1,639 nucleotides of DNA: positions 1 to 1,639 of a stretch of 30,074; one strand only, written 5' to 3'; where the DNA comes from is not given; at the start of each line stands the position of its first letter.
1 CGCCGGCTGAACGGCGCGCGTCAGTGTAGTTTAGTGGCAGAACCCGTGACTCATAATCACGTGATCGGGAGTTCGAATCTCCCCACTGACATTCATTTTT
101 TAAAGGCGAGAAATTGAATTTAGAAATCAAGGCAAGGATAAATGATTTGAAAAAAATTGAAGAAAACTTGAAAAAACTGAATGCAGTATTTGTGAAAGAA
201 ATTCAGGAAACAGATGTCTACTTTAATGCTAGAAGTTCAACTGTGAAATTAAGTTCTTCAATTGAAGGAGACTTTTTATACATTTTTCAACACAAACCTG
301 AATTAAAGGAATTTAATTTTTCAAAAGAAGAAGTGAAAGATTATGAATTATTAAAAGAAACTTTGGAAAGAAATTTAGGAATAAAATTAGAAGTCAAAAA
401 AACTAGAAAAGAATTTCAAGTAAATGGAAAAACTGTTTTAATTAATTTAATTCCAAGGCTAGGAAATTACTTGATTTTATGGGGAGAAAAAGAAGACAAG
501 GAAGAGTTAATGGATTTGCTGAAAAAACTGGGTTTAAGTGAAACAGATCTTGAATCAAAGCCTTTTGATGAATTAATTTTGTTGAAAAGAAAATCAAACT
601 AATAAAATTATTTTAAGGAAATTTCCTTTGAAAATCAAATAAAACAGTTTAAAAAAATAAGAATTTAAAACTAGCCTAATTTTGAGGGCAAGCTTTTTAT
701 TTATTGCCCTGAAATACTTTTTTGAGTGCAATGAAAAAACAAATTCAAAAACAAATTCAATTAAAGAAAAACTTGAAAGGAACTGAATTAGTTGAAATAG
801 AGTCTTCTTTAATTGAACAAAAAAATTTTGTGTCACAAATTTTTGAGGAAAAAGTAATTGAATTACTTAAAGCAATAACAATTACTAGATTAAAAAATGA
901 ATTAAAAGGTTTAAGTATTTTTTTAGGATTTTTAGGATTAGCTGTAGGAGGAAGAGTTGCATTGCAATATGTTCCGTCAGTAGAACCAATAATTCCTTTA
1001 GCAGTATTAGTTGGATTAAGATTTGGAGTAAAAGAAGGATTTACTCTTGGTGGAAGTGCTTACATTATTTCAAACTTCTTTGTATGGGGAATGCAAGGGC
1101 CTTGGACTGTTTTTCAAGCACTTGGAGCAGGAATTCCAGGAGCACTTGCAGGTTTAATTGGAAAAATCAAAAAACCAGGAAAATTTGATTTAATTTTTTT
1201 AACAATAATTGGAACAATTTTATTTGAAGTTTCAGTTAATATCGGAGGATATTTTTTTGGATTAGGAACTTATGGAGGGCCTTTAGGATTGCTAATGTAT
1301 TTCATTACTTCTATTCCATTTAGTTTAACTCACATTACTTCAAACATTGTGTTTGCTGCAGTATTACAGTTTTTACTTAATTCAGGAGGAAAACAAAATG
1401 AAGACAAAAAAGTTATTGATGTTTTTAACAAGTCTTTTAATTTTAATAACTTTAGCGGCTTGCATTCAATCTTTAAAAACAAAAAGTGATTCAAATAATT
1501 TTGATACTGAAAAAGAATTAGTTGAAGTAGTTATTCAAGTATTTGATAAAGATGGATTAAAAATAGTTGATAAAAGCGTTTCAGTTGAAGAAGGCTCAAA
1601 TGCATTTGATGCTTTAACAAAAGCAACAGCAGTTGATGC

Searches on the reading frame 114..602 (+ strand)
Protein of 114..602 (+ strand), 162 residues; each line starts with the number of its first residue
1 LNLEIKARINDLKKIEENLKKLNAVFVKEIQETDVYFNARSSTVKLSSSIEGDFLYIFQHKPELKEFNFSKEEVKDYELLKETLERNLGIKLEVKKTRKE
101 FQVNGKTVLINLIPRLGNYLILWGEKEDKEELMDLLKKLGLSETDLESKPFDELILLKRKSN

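Call 18: find_encoding_contigs(protein=window:114-602:+, flank=10000, max_places=6)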
Protein window:114-602:+ (162 aa): 2 contigs read that carry it; 2 places shown.
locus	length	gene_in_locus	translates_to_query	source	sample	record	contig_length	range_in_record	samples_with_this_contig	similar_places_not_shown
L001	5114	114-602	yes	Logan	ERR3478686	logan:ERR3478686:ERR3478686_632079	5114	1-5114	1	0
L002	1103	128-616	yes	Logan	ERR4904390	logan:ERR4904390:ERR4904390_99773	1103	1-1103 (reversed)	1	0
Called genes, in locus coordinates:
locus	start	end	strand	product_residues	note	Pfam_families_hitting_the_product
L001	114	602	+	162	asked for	PF01928:CYTH (weak)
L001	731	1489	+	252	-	-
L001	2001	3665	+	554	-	PF01022:HTH_5 (faint), PF01047:MarR (faint), PF01978:TrmB (faint), PF08279:HTH_11 (faint), PF09339:HTH_IclR (faint), PF12802:MarR_2 (faint), PF24271:HVO_2833_C (weak), PF19502:DUF6036 (weak), +6 more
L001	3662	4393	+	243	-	PF00149:Metallophos, PF12850:Metallophos_2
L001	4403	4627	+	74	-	-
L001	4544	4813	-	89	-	-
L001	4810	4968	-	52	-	-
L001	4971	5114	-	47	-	?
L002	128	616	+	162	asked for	PF01928:CYTH (weak)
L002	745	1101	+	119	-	?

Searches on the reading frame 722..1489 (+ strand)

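Call 57: search_protein_families(library=pfam, proteins=[window:722-1489:+], max_evalue=0.001)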
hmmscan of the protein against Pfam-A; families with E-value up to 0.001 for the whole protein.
window:722-1489:+ (255 aa): 1 family
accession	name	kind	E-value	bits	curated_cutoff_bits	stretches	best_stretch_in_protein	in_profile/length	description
PF20221.3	DUF6580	-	1.6e-05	25.6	27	1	64-215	7-148/162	Family of unknown function (DUF6580)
